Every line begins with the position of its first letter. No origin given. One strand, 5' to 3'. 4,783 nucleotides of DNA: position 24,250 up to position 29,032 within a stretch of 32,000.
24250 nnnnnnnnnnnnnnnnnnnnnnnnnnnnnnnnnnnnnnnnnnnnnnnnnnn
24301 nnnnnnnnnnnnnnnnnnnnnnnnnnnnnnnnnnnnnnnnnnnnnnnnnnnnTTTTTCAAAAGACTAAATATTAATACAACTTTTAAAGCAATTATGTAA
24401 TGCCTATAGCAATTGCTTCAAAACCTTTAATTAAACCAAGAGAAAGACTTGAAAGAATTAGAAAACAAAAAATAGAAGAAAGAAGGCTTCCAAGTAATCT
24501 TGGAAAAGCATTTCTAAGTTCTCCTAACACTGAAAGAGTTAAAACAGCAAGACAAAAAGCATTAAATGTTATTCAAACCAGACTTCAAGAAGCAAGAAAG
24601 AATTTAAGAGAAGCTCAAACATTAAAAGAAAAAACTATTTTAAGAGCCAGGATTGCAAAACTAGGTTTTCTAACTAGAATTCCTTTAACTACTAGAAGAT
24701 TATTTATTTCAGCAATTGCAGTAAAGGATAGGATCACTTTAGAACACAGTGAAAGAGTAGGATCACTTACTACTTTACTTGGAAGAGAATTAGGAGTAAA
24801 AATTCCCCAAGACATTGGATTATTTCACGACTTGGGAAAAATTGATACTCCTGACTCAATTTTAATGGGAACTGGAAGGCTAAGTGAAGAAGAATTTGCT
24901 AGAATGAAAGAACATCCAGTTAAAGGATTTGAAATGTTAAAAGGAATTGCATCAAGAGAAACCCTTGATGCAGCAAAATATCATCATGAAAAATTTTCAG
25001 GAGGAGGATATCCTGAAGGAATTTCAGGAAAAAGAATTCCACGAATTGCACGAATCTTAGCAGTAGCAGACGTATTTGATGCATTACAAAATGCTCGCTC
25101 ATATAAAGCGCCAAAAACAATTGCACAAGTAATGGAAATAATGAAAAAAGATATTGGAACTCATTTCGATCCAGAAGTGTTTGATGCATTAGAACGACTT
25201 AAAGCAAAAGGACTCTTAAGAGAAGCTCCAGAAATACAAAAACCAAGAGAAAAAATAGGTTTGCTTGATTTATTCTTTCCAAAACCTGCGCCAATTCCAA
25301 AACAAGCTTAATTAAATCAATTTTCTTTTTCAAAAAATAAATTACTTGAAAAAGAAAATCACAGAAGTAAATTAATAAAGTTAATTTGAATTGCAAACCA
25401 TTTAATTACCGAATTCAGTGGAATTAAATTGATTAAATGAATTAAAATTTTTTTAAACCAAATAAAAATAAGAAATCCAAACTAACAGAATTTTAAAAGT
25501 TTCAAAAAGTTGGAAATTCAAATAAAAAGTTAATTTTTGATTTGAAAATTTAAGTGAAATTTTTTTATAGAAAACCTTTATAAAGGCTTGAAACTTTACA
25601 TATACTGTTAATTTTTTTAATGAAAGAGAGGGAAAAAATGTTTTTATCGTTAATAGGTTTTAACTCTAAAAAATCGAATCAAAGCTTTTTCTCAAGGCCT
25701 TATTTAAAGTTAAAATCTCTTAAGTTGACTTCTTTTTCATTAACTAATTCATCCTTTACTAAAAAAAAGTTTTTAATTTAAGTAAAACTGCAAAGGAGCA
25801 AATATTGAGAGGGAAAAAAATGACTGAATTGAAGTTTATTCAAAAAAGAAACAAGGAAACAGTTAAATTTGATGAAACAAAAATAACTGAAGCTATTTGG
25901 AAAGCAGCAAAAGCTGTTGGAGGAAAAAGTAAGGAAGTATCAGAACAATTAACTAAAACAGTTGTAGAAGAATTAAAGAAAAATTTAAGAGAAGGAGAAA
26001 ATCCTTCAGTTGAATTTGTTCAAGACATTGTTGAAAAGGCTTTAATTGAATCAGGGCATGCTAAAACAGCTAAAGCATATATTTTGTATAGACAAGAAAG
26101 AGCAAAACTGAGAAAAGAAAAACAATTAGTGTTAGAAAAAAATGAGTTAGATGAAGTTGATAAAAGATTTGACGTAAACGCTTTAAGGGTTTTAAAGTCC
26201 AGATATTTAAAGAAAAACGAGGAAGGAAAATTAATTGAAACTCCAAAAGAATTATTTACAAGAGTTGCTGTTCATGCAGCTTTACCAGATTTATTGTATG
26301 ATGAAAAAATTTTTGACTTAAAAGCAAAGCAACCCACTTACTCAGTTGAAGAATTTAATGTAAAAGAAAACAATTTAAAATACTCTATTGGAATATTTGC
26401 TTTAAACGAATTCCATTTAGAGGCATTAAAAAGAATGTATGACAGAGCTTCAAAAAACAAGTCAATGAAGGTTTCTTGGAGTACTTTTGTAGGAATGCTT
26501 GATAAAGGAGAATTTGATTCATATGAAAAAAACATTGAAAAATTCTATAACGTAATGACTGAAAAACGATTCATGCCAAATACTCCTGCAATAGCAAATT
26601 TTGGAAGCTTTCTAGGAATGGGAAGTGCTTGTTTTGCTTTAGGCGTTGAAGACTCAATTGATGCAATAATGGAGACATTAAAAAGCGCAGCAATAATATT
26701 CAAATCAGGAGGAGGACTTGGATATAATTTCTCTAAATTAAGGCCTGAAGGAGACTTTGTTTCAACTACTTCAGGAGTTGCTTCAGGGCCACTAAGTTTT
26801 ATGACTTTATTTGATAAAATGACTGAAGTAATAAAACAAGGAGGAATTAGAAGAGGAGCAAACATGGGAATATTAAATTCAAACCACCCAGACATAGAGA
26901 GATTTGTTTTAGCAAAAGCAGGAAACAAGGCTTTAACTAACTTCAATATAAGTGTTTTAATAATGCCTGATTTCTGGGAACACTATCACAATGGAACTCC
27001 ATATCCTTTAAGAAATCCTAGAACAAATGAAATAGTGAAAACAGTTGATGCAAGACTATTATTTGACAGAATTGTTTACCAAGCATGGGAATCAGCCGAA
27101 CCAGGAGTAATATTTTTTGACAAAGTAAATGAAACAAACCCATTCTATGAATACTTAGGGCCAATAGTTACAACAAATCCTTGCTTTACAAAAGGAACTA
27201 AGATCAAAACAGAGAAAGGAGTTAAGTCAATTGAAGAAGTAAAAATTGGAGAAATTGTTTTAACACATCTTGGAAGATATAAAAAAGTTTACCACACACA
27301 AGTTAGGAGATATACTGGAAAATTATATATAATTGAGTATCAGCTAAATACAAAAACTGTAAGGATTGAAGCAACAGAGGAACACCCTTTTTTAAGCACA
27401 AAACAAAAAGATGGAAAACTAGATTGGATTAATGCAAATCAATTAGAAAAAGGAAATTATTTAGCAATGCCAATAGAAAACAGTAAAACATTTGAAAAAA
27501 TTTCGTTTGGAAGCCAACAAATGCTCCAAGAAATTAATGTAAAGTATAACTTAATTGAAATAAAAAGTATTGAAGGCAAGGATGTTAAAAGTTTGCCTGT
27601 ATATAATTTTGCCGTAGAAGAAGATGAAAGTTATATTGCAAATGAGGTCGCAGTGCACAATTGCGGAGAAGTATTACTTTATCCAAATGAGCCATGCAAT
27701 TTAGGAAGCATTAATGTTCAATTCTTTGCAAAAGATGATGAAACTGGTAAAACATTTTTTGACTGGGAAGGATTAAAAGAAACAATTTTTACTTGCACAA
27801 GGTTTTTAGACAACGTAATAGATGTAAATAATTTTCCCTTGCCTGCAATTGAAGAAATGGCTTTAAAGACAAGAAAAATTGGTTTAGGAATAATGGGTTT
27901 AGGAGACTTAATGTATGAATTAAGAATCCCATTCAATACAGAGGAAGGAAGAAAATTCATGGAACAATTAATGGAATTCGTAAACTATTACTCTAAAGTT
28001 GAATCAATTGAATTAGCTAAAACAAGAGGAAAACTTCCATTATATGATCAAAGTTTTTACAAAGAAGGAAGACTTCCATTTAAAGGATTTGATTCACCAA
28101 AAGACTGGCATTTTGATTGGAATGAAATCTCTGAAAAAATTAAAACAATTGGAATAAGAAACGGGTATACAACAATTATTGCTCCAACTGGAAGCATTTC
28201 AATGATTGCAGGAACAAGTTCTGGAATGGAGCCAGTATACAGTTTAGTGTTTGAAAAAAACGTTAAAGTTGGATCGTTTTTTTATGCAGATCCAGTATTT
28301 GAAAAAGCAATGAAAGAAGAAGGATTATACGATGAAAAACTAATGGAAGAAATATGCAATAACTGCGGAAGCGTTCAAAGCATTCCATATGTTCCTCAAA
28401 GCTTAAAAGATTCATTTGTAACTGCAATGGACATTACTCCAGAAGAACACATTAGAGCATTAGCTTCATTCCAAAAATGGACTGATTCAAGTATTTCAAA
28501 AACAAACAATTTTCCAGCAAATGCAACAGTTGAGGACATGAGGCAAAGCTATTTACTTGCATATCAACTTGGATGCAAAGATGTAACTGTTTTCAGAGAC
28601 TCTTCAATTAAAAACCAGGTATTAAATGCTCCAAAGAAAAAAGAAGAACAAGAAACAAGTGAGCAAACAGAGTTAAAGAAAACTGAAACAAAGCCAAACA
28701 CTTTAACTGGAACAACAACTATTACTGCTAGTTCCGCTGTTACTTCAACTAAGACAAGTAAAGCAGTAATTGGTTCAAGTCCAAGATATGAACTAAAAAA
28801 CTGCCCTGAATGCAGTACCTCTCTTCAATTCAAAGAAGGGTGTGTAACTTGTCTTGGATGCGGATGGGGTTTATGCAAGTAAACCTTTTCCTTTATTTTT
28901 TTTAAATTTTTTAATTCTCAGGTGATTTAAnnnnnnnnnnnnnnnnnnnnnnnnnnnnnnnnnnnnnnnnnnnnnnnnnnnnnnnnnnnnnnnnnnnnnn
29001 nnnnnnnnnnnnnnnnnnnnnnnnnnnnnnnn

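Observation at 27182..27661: Two closely related, endonuclease-less 160-aa mini-inteins occupy unrelated host genes (SufB 3618-4097 and class II RNR 27182-27661)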

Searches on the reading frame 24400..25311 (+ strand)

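Call 17: search_protein_families(library=pfam, proteins=[window:24400-25311:+], max_evalue=0.001)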
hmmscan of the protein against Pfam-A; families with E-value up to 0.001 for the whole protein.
window:24400-25311:+ (303 aa): 2 families
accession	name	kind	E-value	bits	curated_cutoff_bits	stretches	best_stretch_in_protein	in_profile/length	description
PF13487.12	HD_5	-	1.1e-30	107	27.2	1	101-260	2-170/170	HD domain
PF01966.28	HD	-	1.9e-16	60.8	22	1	113-228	1-115/116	HD domain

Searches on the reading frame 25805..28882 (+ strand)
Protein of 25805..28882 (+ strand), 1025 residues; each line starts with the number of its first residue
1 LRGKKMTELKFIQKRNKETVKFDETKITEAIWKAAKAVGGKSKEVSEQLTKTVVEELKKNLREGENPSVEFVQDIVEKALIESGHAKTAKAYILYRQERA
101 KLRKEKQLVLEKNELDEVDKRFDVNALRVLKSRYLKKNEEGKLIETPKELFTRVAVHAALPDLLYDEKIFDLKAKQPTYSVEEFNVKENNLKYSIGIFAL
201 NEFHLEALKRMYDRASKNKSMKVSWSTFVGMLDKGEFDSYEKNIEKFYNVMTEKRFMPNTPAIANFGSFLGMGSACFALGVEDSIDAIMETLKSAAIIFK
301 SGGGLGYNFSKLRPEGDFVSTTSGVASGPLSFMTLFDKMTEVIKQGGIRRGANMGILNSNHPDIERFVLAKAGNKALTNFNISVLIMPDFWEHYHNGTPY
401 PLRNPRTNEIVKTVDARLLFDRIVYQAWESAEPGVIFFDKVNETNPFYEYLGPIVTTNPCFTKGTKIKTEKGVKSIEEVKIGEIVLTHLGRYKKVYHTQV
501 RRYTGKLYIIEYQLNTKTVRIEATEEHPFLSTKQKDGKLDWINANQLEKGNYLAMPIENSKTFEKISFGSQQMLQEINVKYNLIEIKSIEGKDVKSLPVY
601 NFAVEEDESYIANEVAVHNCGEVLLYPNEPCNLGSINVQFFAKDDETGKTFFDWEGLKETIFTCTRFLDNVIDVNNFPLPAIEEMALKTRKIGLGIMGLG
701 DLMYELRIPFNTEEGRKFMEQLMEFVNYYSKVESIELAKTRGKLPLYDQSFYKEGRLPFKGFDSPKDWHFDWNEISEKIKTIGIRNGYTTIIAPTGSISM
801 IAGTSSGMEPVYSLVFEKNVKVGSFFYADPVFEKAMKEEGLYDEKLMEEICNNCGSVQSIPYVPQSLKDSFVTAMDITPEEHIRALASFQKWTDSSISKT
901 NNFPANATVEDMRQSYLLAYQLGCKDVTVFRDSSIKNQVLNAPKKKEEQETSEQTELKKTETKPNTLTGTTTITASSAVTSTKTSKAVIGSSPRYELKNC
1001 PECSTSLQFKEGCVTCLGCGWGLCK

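Call 9: search_protein_families(library=pfam, proteins=[window:25805-28882:+], max_evalue=0.01)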
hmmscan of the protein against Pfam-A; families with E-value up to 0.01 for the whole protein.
window:25805-28882:+ (1025 aa): 7 families
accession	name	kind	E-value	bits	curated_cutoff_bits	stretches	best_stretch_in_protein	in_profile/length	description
PF02867.20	Ribonuc_red_lgC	-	2.3e-139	465.9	23.9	1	274-929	1-522/523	Ribonucleotide reductase, barrel domain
PF03477.21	ATP-cone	-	2.8e-20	73.1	25.8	1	11-100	2-87/88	ATP cone domain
PF00317.26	Ribonuc_red_lgN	-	1.9e-17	63.5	28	1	121-268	2-74/77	Ribonucleotide reductase, all-alpha domain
PF14890.11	Intein_splicing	-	9.6e-11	42.2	35.8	1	493-619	36-155/155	Intein splicing domain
PF13403.11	Hint_2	-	4.5e-07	30.8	28.4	1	459-506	1-48/147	Hint domain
PF07591.16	PT-HINT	-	1e-05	26.2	27.7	1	467-580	2-113/137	Pretoxin HINT domain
PF05203.21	Hom_end_hint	-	0.0074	16.7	32.1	0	460-514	1-54/228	Hom_end-associated Hint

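Call 29: find_homologous_proteins(query=window:25820-28882:+, max_evalue=1e-20)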
Query window:25820-28882:+ (1020 aa): 6067 proteins with E <= 1e-20 among 8000 candidates; the best 120 are listed.
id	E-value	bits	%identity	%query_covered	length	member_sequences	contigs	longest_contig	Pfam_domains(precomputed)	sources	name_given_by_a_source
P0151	0.0e+0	2321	100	100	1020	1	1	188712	PF07591.16,PF02867.21,PF00317.27,PF03477.22,PF13403.12,PF14890.12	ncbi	-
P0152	0.0e+0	1391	75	44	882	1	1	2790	PF02867.21,PF00317.27,PF03477.22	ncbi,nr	ncbi:MAG: adenosylcobalamin-dependent ribonucleoside-diphosphate reductase [Candidatus Diapherotrite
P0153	0.0e+0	1378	67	42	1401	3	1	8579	PF02867.21,PF00317.27,PF03477.22,PF14528.12,PF14890.12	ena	-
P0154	0.0e+0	1369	62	100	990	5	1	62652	PF02867.21,PF00317.27,PF03477.22,PF14890.12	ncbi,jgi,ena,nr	ncbi:ribonucleoside-diphosphate reductase, adenosylcobalamin-dependent [Candidatus Woesearchaeota ar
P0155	0.0e+0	1369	63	44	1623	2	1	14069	PF02867.21,PF00317.27,PF03477.22,PF14528.12,PF13403.12,PF14890.12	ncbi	-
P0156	0.0e+0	1369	59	73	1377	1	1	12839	PF02867.21,PF00317.27,PF03477.22,PF05203.22,PF14528.12,PF13403.12,PF14890.12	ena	-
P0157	0.0e+0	1369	61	73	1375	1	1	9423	PF02867.21,PF00317.27,PF03477.22,PF14528.12,PF13403.12,PF14890.12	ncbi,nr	ncbi:hypothetical protein HYX00_01995 [Candidatus Woesearchaeota archaeon]|nr:hypothetical protein [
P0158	0.0e+0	1366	70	47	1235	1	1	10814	PF02867.21,PF00317.27,PF03477.22,PF14528.12,PF14890.12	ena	-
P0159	0.0e+0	1361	65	42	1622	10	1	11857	PF02867.21,PF00317.27,PF03477.22,PF14528.12,PF13403.12,PF14890.12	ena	-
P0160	0.0e+0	1355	60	46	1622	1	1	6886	PF02867.21,PF00317.27,PF03477.22,PF14528.12,PF13403.12,PF14890.12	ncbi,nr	ncbi:hypothetical protein HYY71_05775 [Candidatus Woesearchaeota archaeon]|nr:hypothetical protein [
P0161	0.0e+0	1349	67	47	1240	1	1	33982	PF02867.21,PF00317.27,PF03477.22,PF14528.12,PF14890.12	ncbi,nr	ncbi:MAG: ribonucleotide reductase N-terminal alpha domain-containing protein [Nanoarchaeota archaeo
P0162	0.0e+0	1347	59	66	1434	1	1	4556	PF02867.21,PF00317.27,PF03477.22,PF14528.12,PF14890.12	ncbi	-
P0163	0.0e+0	1345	59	73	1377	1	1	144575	PF02867.21,PF00317.27,PF03477.22,PF14528.12,PF13403.12,PF14890.12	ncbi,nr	ncbi:hypothetical protein HYV80_06435 [Candidatus Woesearchaeota archaeon]|nr:hypothetical protein [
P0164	0.0e+0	1345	61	99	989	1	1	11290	PF02867.21,PF00317.27,PF03477.22,PF14890.12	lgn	-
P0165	0.0e+0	1340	64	51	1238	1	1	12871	PF02867.21,PF00317.27,PF03477.22,PF14528.12,PF14890.12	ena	-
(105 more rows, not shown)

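Call 37: find_encoding_contigs(protein=P0151, flank=10000, max_places=6)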
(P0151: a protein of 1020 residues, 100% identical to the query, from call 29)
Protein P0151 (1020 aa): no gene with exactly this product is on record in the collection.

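Call 38: list_cluster_members(proteins=[P0151, P0271])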
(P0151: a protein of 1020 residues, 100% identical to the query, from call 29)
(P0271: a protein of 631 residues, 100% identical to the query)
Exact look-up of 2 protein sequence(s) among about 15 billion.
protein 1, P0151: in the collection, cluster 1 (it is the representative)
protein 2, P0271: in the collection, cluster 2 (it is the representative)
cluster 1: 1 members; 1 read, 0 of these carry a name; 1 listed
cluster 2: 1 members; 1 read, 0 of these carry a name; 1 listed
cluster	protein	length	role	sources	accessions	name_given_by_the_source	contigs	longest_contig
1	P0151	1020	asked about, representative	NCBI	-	-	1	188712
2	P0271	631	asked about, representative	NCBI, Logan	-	-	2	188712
